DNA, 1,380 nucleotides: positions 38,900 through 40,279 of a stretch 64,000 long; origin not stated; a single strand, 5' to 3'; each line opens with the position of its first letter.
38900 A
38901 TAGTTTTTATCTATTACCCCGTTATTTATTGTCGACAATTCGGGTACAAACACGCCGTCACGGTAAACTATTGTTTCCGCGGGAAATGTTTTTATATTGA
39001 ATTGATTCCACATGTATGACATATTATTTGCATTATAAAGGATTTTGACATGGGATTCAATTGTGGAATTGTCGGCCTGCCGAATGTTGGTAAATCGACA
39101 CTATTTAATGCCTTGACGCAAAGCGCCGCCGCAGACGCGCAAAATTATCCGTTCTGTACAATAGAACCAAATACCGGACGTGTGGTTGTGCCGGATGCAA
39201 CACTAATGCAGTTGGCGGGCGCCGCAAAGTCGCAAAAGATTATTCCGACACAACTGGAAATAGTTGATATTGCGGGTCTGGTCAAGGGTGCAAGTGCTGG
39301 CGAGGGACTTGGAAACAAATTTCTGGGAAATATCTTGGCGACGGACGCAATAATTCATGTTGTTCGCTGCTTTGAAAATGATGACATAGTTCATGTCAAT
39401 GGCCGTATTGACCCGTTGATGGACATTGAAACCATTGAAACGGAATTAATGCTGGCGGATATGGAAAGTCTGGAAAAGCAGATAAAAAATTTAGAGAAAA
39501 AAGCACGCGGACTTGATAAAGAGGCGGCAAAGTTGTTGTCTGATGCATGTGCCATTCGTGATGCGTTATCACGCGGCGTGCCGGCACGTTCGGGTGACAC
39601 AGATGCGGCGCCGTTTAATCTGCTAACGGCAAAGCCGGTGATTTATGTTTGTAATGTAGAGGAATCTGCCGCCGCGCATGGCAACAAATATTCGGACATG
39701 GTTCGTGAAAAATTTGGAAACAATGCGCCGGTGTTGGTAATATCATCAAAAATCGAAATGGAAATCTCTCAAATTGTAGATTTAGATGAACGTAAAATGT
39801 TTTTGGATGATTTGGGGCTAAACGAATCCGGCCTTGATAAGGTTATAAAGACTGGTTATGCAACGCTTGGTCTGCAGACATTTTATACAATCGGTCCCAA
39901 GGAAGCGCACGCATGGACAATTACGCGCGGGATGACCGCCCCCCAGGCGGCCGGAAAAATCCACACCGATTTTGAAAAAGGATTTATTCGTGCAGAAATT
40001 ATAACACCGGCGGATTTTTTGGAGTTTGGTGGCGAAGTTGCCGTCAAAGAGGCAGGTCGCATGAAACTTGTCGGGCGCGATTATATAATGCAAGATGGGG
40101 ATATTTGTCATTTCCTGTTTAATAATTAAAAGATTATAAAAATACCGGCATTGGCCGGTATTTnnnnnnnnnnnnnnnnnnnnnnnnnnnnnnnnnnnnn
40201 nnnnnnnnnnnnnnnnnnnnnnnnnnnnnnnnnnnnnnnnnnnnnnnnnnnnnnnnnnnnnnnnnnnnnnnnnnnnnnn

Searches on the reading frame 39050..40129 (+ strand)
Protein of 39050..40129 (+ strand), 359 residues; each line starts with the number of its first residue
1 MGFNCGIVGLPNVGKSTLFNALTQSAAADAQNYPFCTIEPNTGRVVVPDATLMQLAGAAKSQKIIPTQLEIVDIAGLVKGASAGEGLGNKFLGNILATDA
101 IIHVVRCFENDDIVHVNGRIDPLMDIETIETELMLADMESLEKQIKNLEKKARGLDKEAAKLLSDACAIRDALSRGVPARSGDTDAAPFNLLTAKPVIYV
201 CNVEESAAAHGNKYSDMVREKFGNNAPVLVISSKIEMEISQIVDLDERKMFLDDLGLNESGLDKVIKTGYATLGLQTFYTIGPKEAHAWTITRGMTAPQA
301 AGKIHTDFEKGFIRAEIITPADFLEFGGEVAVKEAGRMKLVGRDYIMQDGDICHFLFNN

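Call 16: find_encoding_contigs(protein=window:39050-40129:+, flank=10000, max_places=1)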
Protein window:39050-40129:+ (359 aa): 12 contigs read that carry it; 1 place shown.
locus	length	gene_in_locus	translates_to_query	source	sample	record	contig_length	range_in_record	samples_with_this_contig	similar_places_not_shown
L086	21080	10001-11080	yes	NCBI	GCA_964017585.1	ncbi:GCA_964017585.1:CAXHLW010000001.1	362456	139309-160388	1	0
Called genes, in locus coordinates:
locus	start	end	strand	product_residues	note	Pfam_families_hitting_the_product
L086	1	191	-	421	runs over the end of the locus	-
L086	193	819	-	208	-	-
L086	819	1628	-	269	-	PF02498:Bro-N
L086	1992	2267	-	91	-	-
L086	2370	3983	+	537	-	PF00005:ABC_tran, PF02463:SMC_N (faint), PF13476:AAA_23 (faint), PF13555:AAA_29 (faint), PF13175:AAA_15 (faint), PF13191:AAA_16 (faint), PF12848:ABC_tran_Xtn, PF00005:ABC_tran, +2 more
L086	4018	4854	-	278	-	PF01370:Epimerase, PF04321:RmlD_sub_bind, PF02719:Polysacc_synt_2 (weak), PF16363:GDP_Man_Dehyd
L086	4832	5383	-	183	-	PF00908:dTDP_sugar_isom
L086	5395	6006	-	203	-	-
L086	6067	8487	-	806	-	PF27097:VirB4_TrbE_N, PF03135:CagE_TrbE_VirB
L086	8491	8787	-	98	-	PF05101:VirB3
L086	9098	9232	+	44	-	PF00444:Ribosomal_L36 (faint)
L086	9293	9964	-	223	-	PF01458:SUFBD_core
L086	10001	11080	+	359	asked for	PF01926:MMR_HSR1, PF02421:FeoB_N (weak), PF06071:YchF-GTPase_C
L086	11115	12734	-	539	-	PF01807:Zn_ribbon_DnaG, PF08275:DNAG_N, PF01751:Toprim, PF13662:Toprim_4, PF13155:Toprim_2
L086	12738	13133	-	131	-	-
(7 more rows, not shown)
